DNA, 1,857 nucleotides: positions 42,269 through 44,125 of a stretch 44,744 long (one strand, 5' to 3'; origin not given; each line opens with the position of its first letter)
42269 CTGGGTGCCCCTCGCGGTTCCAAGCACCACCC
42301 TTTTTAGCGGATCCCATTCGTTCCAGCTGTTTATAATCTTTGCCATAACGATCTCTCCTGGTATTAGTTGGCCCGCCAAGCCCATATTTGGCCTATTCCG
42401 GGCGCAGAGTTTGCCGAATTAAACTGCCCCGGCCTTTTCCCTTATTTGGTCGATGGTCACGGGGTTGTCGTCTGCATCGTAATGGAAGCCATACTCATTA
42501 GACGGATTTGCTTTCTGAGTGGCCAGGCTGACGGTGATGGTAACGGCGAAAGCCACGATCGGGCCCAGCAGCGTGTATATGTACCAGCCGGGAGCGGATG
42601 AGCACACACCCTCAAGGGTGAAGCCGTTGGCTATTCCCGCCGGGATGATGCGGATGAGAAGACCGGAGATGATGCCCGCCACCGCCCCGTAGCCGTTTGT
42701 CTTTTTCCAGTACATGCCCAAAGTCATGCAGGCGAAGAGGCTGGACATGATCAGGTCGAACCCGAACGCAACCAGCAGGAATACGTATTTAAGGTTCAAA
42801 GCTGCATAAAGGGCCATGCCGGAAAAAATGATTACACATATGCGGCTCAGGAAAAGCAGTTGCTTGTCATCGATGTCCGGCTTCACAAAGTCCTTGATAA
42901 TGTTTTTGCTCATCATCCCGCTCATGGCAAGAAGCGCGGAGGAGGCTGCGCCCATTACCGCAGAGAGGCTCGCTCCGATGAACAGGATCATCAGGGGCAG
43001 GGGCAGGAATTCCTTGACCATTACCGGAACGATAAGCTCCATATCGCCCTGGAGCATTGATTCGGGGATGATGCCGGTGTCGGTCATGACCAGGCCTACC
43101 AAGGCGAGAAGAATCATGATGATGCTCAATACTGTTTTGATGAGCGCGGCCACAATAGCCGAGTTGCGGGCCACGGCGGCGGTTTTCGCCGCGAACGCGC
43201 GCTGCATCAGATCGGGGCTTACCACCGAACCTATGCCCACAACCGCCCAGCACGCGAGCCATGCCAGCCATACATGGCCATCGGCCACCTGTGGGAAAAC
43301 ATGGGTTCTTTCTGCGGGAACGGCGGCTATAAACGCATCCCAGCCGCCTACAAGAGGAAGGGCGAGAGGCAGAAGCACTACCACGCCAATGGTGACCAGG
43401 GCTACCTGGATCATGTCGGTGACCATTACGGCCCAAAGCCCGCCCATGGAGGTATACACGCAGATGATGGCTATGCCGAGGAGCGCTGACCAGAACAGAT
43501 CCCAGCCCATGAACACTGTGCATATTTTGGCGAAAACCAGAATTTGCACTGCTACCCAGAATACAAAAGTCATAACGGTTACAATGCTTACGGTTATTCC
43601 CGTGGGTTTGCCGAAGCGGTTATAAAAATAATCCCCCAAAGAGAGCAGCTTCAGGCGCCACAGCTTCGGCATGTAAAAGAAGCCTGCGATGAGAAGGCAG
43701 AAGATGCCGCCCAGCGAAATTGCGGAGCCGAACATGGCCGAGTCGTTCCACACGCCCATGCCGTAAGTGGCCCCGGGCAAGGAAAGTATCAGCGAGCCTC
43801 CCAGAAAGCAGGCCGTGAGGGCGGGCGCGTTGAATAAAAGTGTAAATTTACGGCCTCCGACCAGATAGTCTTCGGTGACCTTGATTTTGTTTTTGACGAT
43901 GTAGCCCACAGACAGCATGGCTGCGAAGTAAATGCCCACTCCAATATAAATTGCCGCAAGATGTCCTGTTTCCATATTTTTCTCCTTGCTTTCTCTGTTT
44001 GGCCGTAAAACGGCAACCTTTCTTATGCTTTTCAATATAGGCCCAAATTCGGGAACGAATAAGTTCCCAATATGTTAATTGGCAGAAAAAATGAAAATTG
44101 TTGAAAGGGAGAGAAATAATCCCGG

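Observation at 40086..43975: Second, permuted copy of the amidinotransferase-symporter module (cassette B) with an adjacent EamA transporter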

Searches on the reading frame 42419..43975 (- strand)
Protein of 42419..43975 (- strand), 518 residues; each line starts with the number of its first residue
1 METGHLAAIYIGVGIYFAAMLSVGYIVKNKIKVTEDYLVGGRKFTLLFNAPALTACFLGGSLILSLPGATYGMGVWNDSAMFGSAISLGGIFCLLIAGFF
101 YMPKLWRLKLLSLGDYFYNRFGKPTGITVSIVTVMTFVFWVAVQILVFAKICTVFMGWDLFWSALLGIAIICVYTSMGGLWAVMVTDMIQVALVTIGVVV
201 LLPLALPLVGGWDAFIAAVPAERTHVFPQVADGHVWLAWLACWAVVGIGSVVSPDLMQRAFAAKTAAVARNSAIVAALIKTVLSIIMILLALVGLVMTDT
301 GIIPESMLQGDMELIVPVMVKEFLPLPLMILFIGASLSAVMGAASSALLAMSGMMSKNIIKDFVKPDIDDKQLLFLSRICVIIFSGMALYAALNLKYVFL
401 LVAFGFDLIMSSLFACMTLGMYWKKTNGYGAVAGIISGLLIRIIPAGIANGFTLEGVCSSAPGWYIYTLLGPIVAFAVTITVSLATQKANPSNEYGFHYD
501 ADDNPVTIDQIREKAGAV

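Call 8: search_protein_families(library=pfam, proteins=[window:42419-43975:-])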
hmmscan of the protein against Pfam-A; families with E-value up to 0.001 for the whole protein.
window:42419-43975:- (518 aa): 1 family
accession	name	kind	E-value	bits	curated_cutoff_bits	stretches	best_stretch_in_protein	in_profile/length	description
PF00474.23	SSF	-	6.1e-38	131.2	22.8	1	37-438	1-406/406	Sodium:solute symporter family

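Call 9: search_protein_families(library=ncbifam, proteins=[window:42419-43975:-], max_evalue=0.01)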
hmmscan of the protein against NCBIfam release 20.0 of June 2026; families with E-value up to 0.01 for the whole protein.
window:42419-43975:- (518 aa): 8 families
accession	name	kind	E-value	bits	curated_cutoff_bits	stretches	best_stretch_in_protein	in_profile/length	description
TIGR00813.1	sss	superfamily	8e-49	166.8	184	1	37-438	1-411/411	sodium/solute symporter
TIGR02121.1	Na_Pro_sym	equivalog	2.4e-34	118.9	515.5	1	8-488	2-471/488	sodium/proline symporter PutP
TIGR02119.1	panF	equivalog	4.8e-31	108.3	328.05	1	11-443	5-435/471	sodium/pantothenate symporter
TIGR03648.1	Na_symport_lg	subfamily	4.8e-24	84.7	320.75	2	326-490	360-534/547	VC_2705 family sodium/solute symporter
NF011948.0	PRK15419.1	equivalog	1.5e-18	67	955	1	11-488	9-482/502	sodium/proline symporter PutP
NF007790.0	PRK10484.1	equivalog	3.2e-16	59.3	401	1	18-495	16-489/527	solute:sodium symporter family transporter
NF006903.2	PRK09395.1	subfamily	6.2e-07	28.2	750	1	15-488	43-523/552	cation/acetate symporter ActP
NF058657.1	MncbAcdTpMctC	equivalog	9.9e-06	24.3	670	1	16-443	15-450/527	monocarboxylic acid transporter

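Call 42: find_homologous_proteins(query=window:42419-43975:-, max_evalue=1e-30)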
Query window:42419-43975:- (518 aa): 131 proteins with E <= 1e-30 among 8000 candidates; the best 120 are listed.
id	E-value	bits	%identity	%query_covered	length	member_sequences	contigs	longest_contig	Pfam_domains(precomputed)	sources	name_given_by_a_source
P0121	0.0e+0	1105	99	100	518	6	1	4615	PF00474.24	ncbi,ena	-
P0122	0.0e+0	1022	90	99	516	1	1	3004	PF00474.24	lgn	-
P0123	0.0e+0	1015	89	100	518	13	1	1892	PF00474.24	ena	-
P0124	8.5e-293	990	87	98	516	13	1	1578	PF00474.24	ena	-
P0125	6.1e-287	970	84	99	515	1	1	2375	PF00474.24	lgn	-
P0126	9.3e-256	868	78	98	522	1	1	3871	PF00474.24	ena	-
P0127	8.9e-255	864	77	96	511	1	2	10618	PF00474.24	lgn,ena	-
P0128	2.1e-249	847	75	98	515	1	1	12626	PF00474.24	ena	-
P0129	3.6e-247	839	74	97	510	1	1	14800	PF00474.24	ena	-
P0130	1.6e-246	837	75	96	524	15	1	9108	PF00474.24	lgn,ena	-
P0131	5.8e-246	835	74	97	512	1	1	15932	PF00474.24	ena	-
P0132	6.4e-246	835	72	98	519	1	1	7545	PF00474.24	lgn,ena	-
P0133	1.5e-243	827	73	96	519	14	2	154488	PF00474.24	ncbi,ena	-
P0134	1.4e-242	824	73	97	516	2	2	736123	PF00474.24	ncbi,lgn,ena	-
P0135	1.9e-239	814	74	97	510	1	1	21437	PF00474.24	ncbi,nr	ncbi:MAG: hypothetical protein IJD04_06370 [Desulfovibrionaceae bacterium]|nr:hypothetical protein [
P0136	9.8e-238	808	72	97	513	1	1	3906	PF00474.24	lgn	-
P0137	1.6e-230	784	71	97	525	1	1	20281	PF00474.24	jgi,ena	-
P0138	3.4e-223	760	68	100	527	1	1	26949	PF00474.24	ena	-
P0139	5.2e-219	746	65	99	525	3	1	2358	PF00474.24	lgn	-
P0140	1.3e-215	735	64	99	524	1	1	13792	PF00474.24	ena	-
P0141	3.8e-214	730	64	99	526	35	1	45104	PF00474.24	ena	-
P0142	1.1e-212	726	64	99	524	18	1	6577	PF00474.24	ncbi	-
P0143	2.0e-212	725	97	68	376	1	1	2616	PF00474.24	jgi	jgi:Na+/proline symporter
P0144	5.8e-212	723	65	99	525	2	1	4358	PF00474.24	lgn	-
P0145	4.9e-211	720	64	97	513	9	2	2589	PF00474.24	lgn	-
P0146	5.6e-211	720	65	99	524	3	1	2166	PF00474.24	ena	-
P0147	3.2e-208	711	63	100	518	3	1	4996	PF00474.24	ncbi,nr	ncbi:MAG: hypothetical protein IJD04_03540 [Desulfovibrionaceae bacterium]|nr:hypothetical protein [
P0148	1.3e-207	709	64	97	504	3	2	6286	PF00474.24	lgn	-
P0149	1.7e-205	702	63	96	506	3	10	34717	PF00474.24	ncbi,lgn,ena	-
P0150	4.5e-205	700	62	97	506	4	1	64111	PF00474.24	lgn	-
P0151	1.6e-203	695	62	97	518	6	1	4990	PF00474.24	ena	-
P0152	2.7e-203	695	64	96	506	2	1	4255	PF00474.24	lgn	-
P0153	1.0e-202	693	64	96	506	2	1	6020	PF00474.24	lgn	-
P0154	1.6e-202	692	61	98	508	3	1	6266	PF00474.24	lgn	-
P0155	3.1e-202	691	63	96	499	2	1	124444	PF00474.24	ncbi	-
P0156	2.3e-201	688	61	98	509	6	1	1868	PF00474.24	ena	-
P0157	1.3e-199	682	62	98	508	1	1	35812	PF00474.24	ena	-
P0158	2.0e-194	665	58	99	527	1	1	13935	PF00474.24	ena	-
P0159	7.4e-156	538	51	93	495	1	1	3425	PF00474.24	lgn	-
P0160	2.4e-153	530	50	93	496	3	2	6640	PF00474.24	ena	-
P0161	9.3e-151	521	51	94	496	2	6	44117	PF00474.24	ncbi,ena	-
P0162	1.4e-148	514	47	98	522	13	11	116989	PF00474.24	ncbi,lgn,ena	-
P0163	1.2e-146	508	47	95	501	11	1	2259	PF00474.24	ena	-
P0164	1.7e-146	507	46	95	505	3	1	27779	PF00474.24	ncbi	-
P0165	6.7e-145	502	48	92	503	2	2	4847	PF00474.24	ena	-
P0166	4.0e-144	499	47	96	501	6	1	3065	PF00474.24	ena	-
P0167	5.6e-144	499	46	96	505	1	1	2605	PF00474.24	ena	-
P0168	7.7e-144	498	48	93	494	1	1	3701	PF00474.24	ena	-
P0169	6.4e-143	495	46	96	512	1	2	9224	PF00474.24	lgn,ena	-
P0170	9.2e-143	495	47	92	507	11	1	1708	PF00474.24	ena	-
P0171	1.8e-142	494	47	96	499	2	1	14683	PF00474.24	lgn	-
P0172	3.0e-141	490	45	96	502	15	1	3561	PF00474.24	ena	-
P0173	4.2e-140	486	45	96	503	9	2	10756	PF00474.24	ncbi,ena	-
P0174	5.8e-140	486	46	94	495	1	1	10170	PF00474.24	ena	-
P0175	6.9e-138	479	49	92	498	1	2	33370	PF00474.24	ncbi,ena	-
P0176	1.0e-137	478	46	93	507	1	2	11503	PF00474.24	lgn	-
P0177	3.6e-137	476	49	92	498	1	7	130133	PF00474.24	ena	-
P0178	8.8e-137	475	48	92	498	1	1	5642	PF00474.24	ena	-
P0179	9.6e-137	475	49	92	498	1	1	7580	PF00474.24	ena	-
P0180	1.2e-136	475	49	92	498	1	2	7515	PF00474.24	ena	-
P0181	1.2e-136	475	49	92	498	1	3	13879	PF00474.24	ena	-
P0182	1.7e-136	474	49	92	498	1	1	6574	PF00474.24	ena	-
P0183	3.0e-136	473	49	92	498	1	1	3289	PF00474.24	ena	-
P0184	3.9e-136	473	49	92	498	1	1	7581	PF00474.24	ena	-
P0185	4.0e-136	473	48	92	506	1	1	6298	PF00474.24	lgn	-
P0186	8.1e-136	472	47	93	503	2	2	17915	PF00474.24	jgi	jgi:solute:Na+ symporter, SSS family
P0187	3.9e-135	470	49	92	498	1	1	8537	PF00474.24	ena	-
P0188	5.2e-135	469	60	70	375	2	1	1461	PF00474.24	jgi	jgi:Na+/proline symporter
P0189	1.8e-134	468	44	96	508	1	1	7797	PF00474.24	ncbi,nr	ncbi:MAG: hypothetical protein IJD04_00115 [Desulfovibrionaceae bacterium]|nr:hypothetical protein [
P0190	2.0e-134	467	48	93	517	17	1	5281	PF00474.24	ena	-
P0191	2.6e-134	467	47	93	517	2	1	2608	PF00474.24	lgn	-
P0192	3.1e-134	467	48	92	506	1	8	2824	PF00474.24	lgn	-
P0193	4.7e-134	466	45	94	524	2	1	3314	PF00474.24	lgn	-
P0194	3.9e-133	463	48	92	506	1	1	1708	PF00474.24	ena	-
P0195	1.4e-132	461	45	93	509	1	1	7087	PF00474.24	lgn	-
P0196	2.1e-132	461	46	96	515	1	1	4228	PF00474.24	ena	-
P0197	2.5e-132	460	46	93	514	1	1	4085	PF00474.24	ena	-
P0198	2.6e-132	460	47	92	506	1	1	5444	PF00474.24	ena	-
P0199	2.8e-131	457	47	92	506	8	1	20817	PF00474.24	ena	-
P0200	5.4e-131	456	47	93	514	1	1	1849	PF00474.24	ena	-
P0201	5.8e-131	456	47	92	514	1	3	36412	PF00474.24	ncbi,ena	-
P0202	5.8e-131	456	47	92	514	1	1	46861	PF00474.24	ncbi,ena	-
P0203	5.9e-131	456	47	92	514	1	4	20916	PF00474.24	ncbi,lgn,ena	-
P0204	1.9e-130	454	47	92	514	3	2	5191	PF00474.24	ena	-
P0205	2.5e-130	454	47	92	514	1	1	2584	PF00474.24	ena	-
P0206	4.2e-130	453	65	61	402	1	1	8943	PF00474.24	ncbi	-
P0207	4.7e-130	453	47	92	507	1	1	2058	PF00474.24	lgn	-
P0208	5.2e-127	443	63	64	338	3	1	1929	PF00474.24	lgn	-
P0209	8.3e-127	442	44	92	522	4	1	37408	PF00474.24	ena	-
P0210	6.7e-126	439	44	96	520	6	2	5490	PF00474.24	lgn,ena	-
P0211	4.9e-124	433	43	97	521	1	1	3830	PF00474.24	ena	-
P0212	8.7e-111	389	41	93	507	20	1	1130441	PF00474.24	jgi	-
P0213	1.7e-93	332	48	62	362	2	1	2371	PF00474.24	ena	-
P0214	1.2e-81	293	49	55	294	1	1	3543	PF00474.24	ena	-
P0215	1.3e-59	221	30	94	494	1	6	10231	PF00474.24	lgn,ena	-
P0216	9.9e-59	218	33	98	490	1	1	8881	PF00474.24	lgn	-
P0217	2.0e-58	217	32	97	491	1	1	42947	PF00474.24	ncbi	-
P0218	4.2e-58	216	32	86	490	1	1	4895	PF00474.24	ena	-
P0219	1.8e-57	213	31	97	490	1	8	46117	PF00474.24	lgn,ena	-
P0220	4.2e-57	212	31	97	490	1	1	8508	PF00474.24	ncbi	-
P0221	7.1e-57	211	30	97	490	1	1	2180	PF00474.24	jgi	-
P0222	2.4e-56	210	32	98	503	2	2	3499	PF00474.24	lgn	-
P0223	5.6e-56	209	31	84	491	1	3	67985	PF00474.24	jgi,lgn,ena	-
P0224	6.0e-56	208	31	84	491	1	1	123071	PF00474.24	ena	-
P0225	7.3e-56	208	32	97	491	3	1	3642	PF00474.24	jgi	jgi:SSS family solute:Na+ symporter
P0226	7.5e-56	208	31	84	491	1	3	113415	PF00474.24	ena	-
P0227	7.6e-56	208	31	84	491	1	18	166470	PF00474.24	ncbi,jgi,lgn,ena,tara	tara:strand:+ start:3535 stop:5010 length:1476 start_codon:yes stop_codon:yes gene_type:complete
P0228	8.0e-56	208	31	84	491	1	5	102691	PF00474.24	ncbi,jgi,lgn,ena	-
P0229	8.1e-56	208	31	84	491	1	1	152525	PF00474.24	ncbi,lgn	-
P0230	8.1e-56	208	31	84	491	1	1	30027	PF00474.24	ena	-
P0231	9.2e-56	208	31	84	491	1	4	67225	PF00474.24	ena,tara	tara:strand:+ start:324 stop:1799 length:1476 start_codon:yes stop_codon:yes gene_type:complete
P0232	9.6e-56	208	31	84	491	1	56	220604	PF00474.24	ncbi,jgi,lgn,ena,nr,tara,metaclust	ncbi:MAG: sodium:solute symporter family protein [Pseudomonadales bacterium]|jgi:SSS family transpor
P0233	9.7e-56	208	31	84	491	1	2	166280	PF00474.24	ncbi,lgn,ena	-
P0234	1.2e-55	207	31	84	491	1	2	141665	PF00474.24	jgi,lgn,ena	-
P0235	1.2e-55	207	31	84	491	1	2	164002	PF00474.24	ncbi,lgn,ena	-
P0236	1.3e-55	207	31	84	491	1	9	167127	PF00474.24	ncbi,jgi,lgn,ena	jgi:SSS family transporter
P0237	2.2e-55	207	31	84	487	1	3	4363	PF00474.24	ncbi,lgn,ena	-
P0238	2.2e-55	207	31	84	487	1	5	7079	PF00474.24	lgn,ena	-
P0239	3.6e-55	206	31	84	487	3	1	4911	PF00474.24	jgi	-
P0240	5.2e-55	205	31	84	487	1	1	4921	PF00474.24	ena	-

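Call 43: find_encoding_contigs(protein=P0121, flank=10000, max_places=2)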
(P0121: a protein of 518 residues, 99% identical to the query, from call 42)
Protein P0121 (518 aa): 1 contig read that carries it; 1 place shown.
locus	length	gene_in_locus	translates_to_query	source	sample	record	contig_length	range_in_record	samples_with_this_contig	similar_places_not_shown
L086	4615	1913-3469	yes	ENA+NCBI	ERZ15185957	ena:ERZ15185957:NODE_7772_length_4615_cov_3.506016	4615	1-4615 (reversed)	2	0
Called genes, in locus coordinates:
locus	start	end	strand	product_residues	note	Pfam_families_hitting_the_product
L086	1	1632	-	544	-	?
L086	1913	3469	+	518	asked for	PF00474:SSF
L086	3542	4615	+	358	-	?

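Call 44: find_encoding_contigs(protein=P0134, flank=10000, max_places=2)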
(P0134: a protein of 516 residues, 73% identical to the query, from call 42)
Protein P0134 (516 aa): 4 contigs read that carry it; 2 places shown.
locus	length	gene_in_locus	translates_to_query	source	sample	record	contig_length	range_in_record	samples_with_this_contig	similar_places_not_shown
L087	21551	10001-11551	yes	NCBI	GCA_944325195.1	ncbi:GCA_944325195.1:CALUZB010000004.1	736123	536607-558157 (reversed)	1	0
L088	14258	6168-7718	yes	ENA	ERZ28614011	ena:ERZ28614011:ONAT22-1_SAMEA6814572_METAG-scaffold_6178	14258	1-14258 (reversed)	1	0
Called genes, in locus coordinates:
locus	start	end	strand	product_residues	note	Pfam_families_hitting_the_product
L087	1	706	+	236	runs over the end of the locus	PF03167:UDG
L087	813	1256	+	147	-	-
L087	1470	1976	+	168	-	PF00691:OmpA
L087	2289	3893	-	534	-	PF00155:Aminotran_1_2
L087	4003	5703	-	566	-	PF06826:Asp-Al_Ex, PF02080:TrkA_C, PF06826:Asp-Al_Ex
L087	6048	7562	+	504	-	PF13520:AA_permease_2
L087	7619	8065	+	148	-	PF04463:2-thiour_desulf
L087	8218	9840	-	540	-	PF13432:TPR_16 (faint)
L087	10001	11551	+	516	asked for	PF00474:SSF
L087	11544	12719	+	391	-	-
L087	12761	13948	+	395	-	-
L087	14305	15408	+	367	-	PF00702:Hydrolase, PF12710:HAD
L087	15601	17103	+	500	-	PF02881:SRP54_N, PF00448:SRP54, PF13401:AAA_22 (weak), PF02978:SRP_SPB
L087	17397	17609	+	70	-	PF00886:Ribosomal_S16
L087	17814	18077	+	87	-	PF13083:KH_KhpA-B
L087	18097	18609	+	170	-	PF01782:RimM, PF05239:PRC, PF24986:PRC_RimM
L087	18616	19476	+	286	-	PF08501:Shikimate_dh_N, PF18317:SDH_C (weak)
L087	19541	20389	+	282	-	PF02569:Pantoate_ligase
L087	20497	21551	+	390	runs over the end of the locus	PF00438:S-AdoMet_synt_N, PF02772:S-AdoMet_synt_M, PF02773:S-AdoMet_synt_C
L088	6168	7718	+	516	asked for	PF00474:SSF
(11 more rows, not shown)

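Call 45: find_encoding_contigs(protein=P0162, flank=10000, max_places=3)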
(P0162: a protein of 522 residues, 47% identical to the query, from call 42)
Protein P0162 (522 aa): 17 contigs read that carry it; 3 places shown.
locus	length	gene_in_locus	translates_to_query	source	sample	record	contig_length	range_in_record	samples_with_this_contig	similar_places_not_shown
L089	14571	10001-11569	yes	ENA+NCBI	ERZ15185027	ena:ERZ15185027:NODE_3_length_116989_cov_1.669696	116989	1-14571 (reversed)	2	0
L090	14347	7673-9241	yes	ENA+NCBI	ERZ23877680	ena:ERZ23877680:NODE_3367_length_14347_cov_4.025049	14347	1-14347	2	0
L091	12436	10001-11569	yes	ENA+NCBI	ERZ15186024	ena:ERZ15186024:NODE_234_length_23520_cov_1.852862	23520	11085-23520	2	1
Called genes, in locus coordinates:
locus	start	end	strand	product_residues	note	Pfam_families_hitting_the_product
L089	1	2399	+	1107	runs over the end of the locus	PF19838:LptD_2 (weak), PF04453:LptD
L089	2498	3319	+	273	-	PF00497:SBP_bac_3, PF10613:Lig_chan-Glu_bd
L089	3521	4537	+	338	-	PF00528:BPD_transp_1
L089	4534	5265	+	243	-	PF02463:SMC_N, PF00005:ABC_tran, PF13304:AAA_21 (faint)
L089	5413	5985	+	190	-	PF03352:Adenine_glyco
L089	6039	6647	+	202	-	-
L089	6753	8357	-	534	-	PF13428:TPR_14 (faint)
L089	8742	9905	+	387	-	-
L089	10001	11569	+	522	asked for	PF00474:SSF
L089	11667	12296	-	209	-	PF00588:SpoU_methylase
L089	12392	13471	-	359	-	PF02899:Phage_int_SAM_1, PF13495:Phage_int_SAM_4 (faint), PF00589:Phage_integrase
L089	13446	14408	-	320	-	PF00072:Response_reg, PF00990:GGDEF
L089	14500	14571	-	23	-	?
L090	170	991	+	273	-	PF00497:SBP_bac_3, PF10613:Lig_chan-Glu_bd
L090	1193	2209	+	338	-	PF00528:BPD_transp_1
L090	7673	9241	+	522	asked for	PF00474:SSF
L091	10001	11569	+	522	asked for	PF00474:SSF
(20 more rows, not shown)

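Call 46: find_encoding_contigs(protein=P0212, flank=10000, max_places=2)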
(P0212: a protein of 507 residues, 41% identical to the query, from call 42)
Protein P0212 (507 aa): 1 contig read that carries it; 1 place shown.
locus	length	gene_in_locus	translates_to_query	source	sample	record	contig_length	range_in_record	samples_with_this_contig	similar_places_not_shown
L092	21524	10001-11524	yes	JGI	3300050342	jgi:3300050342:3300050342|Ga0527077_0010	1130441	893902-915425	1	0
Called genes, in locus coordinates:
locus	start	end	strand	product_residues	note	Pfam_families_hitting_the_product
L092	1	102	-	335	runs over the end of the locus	PF01047:MarR (faint), PF12802:MarR_2 (weak), PF24034:DUF7343, PF01978:TrmB (faint)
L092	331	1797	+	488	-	PF00474:SSF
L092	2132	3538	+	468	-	PF01523:PmbA_TldD_1st, PF19290:PmbA_TldD_2nd (weak), PF19289:PmbA_TldD_3rd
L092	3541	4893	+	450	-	PF19289:PmbA_TldD_3rd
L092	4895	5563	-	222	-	PF13555:AAA_29 (weak), PF13476:AAA_23, PF00005:ABC_tran, PF13304:AAA_21 (weak)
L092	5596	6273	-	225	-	PF00528:BPD_transp_1 (weak)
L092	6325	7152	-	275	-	PF12849:PBP_like_2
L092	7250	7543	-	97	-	PF02597:ThiS (weak)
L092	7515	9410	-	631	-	PF02730:AFOR_N, PF01314:AFOR_C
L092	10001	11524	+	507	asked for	PF00474:SSF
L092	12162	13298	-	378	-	PF13191:AAA_16 (weak), PF24389:ORC-CDC6-like (faint), PF01637:ATPase_2, PF13401:AAA_22 (weak), PF00004:AAA (faint)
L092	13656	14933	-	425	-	PF03952:Enolase_N, PF00113:Enolase_C, PF13378:MR_MLE_C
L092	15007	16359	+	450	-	PF13660:DUF4147, PF05161:MOFRL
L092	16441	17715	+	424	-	PF09861:Lar_N, PF04015:DUF362 (weak), PF21113:LarA_C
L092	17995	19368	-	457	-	PF05369:MtmB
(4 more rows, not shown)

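Call 56: search_protein_families(library=pfam, proteins=[L087:14305-15408:+, L086:1-1632:-], max_evalue=0.1)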
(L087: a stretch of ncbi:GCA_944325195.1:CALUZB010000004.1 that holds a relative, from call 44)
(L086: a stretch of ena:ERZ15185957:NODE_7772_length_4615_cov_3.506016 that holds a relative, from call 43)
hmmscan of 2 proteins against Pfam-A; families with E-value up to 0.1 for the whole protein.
L087:14305-15408:+ (367 aa): 2 families
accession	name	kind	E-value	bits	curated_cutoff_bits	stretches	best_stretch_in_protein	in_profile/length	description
PF12710.13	HAD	-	1.4e-12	48.9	27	1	71-279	1-189/189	haloacid dehalogenase-like hydrolase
PF00702.32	Hydrolase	-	1.2e-07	32.8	26.4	1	70-213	3-136/191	haloacid dehalogenase-like hydrolase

L086:1-1632:- (544 aa): 4 families
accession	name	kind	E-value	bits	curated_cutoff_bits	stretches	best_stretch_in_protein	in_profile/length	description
PF13428.12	TPR_14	-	0.0019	19.1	23.5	0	331-360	14-43/44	Tetratricopeptide repeat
PF02734.22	Dak2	-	0.0068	16.8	27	1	251-320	12-79/174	DAK2 domain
PF11255.13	DUF3054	-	0.0091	16.8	25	1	446-510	18-86/110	Protein of unknown function (DUF3054)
PF07719.23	TPR_2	-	0.015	15.8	27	0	332-350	15-33/34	Tetratricopeptide repeat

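Call 61: find_related_loci(query=A2, collection=metagenome_contigs, flank=6000)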
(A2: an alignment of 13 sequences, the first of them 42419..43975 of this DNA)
Query A2 (518 aa) in metagenome_contigs; peptide patterns used: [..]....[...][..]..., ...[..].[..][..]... (x = any residue, [..] = any of these).
353 stretches matched a pattern; 288 encode a relative of the query (tblastn E <= 1e-3); the best 80 are kept; 80 distinct loci.
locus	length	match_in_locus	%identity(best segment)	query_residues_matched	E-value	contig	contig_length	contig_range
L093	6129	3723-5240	47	1-509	4e-149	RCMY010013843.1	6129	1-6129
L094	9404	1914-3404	45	7-502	2e-140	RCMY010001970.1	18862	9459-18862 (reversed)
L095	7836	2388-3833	48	7-487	4e-132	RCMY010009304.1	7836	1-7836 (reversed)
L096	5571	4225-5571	45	11-457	4e-117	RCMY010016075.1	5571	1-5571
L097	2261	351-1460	25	1-383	4e-26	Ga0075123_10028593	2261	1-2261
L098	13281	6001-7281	28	10-438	9e-25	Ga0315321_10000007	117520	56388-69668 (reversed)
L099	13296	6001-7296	25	4-440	1e-24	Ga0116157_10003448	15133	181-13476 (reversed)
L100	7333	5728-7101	28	1-454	2e-24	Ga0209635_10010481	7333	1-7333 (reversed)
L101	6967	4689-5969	24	16-449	7e-23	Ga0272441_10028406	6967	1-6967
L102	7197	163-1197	26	95-440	3e-22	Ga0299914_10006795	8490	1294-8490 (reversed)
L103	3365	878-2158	28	1-434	1e-21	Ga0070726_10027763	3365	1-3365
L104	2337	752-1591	27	98-383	4e-21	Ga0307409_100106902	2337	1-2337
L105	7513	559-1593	25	95-440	4e-21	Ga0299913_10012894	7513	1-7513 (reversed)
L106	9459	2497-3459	27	70-395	3e-20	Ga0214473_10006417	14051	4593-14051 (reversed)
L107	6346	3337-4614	24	85-514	3e-20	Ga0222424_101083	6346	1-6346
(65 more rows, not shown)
